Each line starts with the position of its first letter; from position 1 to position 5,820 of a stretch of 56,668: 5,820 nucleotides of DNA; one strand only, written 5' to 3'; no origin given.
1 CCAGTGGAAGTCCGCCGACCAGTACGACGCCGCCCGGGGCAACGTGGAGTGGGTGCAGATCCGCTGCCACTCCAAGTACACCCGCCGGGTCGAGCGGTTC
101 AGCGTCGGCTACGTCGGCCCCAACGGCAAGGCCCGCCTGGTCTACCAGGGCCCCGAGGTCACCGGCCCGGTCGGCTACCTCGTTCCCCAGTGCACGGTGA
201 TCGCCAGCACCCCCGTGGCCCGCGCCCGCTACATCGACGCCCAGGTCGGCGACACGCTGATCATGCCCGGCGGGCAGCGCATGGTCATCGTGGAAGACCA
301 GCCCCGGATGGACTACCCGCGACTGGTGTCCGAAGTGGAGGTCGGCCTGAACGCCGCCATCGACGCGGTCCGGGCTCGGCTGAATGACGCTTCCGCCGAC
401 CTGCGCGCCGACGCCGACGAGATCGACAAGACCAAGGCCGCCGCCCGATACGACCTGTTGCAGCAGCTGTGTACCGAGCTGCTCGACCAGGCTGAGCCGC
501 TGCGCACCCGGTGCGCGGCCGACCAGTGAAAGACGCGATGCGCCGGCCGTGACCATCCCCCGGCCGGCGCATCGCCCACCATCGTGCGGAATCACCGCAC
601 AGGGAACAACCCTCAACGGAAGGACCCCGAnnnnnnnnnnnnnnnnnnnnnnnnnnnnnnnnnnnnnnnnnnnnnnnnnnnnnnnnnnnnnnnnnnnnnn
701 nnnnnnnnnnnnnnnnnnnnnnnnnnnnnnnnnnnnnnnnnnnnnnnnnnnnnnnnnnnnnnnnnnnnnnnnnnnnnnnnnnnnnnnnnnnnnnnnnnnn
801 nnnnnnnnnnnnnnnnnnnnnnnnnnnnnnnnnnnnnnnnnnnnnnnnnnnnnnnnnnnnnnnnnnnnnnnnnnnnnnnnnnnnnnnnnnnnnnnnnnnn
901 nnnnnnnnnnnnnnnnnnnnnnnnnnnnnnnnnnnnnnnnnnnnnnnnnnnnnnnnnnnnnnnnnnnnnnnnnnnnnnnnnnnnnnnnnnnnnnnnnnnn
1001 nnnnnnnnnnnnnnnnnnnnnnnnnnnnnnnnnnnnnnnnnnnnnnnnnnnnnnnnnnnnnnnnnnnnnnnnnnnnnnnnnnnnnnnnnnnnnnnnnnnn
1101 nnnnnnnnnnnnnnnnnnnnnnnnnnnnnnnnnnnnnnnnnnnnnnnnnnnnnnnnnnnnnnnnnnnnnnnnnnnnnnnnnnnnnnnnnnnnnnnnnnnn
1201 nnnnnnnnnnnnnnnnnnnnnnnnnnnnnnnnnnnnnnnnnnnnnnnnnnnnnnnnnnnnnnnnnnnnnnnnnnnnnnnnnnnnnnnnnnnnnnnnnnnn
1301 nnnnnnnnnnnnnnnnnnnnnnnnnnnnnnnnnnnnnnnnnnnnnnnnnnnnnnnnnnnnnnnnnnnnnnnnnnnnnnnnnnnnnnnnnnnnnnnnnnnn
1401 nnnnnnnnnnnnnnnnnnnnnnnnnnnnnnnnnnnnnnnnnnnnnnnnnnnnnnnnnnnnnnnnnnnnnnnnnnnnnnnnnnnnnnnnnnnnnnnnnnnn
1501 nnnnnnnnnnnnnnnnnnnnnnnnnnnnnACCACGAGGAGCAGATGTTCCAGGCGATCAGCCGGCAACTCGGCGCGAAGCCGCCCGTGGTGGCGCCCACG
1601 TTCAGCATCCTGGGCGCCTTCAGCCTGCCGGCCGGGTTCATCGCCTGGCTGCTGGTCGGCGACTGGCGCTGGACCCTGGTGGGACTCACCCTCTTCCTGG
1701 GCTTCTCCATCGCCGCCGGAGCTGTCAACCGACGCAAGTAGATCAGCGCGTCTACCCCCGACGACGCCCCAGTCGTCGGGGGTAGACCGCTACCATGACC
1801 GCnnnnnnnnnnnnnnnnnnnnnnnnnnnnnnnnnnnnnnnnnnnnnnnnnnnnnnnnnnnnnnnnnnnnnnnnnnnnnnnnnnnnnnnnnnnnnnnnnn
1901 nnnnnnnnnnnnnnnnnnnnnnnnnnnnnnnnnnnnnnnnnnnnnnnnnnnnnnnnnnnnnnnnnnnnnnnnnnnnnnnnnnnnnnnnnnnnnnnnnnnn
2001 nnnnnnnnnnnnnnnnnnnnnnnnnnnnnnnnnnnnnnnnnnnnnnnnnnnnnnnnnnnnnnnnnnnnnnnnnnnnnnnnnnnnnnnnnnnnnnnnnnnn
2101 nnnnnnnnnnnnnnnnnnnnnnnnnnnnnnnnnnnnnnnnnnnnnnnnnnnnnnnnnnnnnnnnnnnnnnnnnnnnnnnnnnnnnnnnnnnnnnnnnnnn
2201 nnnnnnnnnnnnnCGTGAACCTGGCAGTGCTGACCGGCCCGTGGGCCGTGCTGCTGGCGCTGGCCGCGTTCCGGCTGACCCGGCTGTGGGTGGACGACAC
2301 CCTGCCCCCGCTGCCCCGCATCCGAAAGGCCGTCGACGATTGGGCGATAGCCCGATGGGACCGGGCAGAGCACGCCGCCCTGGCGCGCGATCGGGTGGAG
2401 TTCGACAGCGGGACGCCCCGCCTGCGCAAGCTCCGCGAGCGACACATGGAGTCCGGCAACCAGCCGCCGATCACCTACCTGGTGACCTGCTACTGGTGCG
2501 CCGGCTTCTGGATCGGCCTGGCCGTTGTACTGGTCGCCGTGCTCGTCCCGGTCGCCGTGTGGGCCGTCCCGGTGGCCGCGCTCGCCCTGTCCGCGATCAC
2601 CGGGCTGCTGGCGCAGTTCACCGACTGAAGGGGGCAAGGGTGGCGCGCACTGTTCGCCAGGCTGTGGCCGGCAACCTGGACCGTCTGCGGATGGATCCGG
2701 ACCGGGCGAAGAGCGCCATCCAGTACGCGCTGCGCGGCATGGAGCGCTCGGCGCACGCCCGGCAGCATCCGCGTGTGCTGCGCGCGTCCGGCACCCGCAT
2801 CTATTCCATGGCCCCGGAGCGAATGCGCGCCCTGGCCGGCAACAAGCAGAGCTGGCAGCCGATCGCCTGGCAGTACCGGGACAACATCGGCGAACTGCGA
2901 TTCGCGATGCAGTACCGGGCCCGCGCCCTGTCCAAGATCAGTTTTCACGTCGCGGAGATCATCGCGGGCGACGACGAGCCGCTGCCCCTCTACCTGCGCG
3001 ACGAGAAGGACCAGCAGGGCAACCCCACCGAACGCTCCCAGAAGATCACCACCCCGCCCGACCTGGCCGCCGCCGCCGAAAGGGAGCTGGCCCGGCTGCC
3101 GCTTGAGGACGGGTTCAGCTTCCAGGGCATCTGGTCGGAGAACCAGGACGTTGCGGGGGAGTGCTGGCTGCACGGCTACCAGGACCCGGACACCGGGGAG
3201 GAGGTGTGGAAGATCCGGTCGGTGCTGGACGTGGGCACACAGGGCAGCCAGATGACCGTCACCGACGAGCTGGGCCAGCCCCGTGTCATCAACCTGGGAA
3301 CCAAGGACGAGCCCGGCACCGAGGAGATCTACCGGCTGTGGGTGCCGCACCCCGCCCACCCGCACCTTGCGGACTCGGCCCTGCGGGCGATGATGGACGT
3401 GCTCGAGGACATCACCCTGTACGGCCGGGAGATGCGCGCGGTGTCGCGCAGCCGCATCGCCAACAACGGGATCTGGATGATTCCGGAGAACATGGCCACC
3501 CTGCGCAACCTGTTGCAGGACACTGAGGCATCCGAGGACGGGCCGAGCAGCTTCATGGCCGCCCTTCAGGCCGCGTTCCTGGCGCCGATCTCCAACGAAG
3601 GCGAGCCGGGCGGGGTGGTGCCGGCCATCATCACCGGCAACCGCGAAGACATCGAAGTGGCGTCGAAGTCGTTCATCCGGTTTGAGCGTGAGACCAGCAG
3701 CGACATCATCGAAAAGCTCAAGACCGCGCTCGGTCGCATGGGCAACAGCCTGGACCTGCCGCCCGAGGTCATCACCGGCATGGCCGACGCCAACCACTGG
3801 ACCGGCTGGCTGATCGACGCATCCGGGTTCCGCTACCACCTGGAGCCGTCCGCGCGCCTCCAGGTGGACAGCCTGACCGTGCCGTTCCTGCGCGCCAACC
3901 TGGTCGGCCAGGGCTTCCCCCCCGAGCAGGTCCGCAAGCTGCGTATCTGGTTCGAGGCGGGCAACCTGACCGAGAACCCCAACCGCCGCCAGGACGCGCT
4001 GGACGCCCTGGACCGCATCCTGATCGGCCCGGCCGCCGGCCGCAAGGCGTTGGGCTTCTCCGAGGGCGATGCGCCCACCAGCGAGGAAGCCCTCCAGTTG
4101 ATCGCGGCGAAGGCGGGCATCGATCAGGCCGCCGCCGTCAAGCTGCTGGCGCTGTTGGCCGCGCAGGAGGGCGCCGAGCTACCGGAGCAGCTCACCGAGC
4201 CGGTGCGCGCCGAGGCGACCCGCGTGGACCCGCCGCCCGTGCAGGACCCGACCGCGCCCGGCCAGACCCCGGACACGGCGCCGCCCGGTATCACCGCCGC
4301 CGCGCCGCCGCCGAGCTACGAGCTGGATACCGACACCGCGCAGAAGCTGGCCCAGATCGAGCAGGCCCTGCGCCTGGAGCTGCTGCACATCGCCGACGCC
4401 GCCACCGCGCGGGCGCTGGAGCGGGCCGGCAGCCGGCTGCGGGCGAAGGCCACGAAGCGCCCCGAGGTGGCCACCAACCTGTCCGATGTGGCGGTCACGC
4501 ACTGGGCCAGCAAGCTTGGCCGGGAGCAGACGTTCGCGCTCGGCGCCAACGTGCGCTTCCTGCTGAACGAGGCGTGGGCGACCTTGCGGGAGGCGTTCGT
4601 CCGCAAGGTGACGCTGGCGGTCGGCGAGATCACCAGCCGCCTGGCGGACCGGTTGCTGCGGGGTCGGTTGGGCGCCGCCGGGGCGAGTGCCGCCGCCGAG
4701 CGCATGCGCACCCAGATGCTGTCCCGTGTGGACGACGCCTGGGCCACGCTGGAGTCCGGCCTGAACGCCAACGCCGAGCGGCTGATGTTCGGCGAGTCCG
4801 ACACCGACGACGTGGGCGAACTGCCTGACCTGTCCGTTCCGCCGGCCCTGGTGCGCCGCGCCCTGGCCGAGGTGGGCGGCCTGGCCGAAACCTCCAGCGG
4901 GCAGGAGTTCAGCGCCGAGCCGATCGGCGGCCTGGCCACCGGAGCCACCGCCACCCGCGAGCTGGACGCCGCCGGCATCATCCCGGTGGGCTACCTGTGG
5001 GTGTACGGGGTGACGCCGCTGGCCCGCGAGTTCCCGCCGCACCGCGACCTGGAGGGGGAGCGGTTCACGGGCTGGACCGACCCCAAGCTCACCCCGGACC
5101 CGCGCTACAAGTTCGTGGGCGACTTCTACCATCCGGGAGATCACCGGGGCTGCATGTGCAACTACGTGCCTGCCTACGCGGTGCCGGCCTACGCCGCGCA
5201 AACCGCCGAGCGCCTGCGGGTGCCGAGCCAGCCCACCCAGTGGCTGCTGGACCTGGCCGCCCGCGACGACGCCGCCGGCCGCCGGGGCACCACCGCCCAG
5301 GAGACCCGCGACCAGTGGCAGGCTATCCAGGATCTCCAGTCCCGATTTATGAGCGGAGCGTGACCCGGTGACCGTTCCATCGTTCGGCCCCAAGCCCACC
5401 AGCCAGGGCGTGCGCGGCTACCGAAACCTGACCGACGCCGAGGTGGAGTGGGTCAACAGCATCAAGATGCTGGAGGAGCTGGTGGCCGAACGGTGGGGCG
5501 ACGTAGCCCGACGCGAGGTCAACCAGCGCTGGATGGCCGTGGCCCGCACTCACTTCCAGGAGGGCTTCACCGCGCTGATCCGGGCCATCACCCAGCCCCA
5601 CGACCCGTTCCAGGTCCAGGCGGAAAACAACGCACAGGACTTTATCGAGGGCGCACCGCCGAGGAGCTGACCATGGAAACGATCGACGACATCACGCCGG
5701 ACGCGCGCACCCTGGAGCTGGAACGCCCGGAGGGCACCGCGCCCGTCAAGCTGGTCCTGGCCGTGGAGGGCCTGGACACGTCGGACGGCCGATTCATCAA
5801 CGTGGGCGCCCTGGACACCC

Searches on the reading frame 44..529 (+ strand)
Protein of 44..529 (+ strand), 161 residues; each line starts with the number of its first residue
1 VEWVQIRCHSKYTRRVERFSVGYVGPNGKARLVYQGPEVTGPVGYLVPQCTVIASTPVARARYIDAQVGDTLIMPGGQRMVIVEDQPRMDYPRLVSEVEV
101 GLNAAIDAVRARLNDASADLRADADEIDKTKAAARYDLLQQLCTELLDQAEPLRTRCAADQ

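Call 50: search_protein_families(library=pfam, alignment_id=A3, max_evalue=0.001)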
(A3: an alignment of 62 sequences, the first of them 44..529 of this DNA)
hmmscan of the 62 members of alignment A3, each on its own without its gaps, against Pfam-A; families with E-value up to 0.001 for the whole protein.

A. member 1, window:44-529:+ (161 aa): 0 families

B. families by the number of members that match (of 62 scanned): 17 families
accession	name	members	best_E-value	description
PF00436.31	SSB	1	3.5e-30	Single-strand binding protein family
PF03237.21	Terminase_6N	1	2.4e-17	Terminase large subunit, T4likevirus-type, N-terminal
PF01695.23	IstB_IS21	1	2.8e-15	IstB-like ATP binding protein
PF13730.12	HTH_36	1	4.1e-13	Helix-turn-helix domain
PF02086.21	MethyltransfD12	1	1.3e-11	D12 class N6 adenine-specific DNA methyltransferase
PF24729.2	Acb2_Tad1_hairpin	1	1.5e-11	Acb2/Tad1, hairpin domain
PF04404.17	ERF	1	1.6e-11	ERF superfamily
PF17289.8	Terminase_6C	1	3e-08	Terminase RNaseH-like domain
PF01510.30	Amidase_2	1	6e-08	N-acetylmuramoyl-L-alanine amidase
PF13242.12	Hydrolase_like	1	1.6e-06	HAD-hyrolase-like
PF22768.1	SPP1_Dit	1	2.6e-06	Siphovirus-type tail component, C-terminal domain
PF13392.12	HNH_3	1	8.9e-05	HNH endonuclease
PF22530.2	Terminase-T7_RNaseH-like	1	0.00012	Terminase Bacteriophage T7, Ribonuclease H-like domain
PF02834.22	LigT_PEase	1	0.00021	LigT like Phosphoesterase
PF01336.31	tRNA_anti-codon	1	0.00023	OB-fold nucleic acid binding domain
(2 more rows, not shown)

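Call 51: search_protein_families(library=phrogs, alignment_id=A3, max_evalue=0.00001)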
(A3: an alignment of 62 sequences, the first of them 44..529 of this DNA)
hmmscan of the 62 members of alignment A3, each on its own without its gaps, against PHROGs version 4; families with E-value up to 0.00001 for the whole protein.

A. member 1, window:44-529:+ (161 aa): 0 families

B. families by the number of members that match (of 62 scanned): 86 families (the first 25 are shown)
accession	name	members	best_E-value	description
phrog_10909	-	2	7.9e-19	major tail protein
phrog_2839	-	2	2.1e-12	tail sheath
phrog_6090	-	1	1.2e-85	tail length tape measure protein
phrog_776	-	1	1.4e-81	portal protein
phrog_305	-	1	1.3e-77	tail length tape measure protein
phrog_18402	-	1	5.8e-73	head maturation protease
phrog_859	-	1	2e-67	portal protein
phrog_21470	-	1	7.6e-63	-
phrog_44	-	1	5.3e-52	single strand DNA binding protein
phrog_58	-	1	8.8e-50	tail length tape measure protein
phrog_934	-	1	1.1e-47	tail length tape measure protein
phrog_29860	-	1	5.3e-44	virion structural protein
phrog_6435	-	1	1.2e-42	tail length tape measure protein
phrog_826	-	1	8.7e-40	HNH endonuclease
phrog_783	-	1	1.6e-39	head-tail adaptor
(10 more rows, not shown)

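Call 107: search_protein_families(library=pfam, proteins=[window:44-529:+], max_evalue=0.001)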
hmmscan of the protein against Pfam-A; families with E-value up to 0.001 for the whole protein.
window:44-529:+ (161 aa): 0 families

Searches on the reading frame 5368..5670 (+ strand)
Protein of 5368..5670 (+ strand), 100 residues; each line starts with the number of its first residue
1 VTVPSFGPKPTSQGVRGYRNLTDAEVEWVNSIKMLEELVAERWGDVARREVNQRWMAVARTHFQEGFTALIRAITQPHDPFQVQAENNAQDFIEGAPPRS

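Call 107: search_protein_families(library=pfam, proteins=[window:5368-5670:+], max_evalue=0.001)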
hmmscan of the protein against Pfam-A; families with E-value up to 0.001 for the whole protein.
window:5368-5670:+ (100 aa): 1 family
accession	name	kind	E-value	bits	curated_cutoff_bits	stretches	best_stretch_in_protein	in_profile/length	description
PF24729.2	Acb2_Tad1_hairpin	-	1.5e-11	44.7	27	1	17-76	1-58/58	Acb2/Tad1, hairpin domain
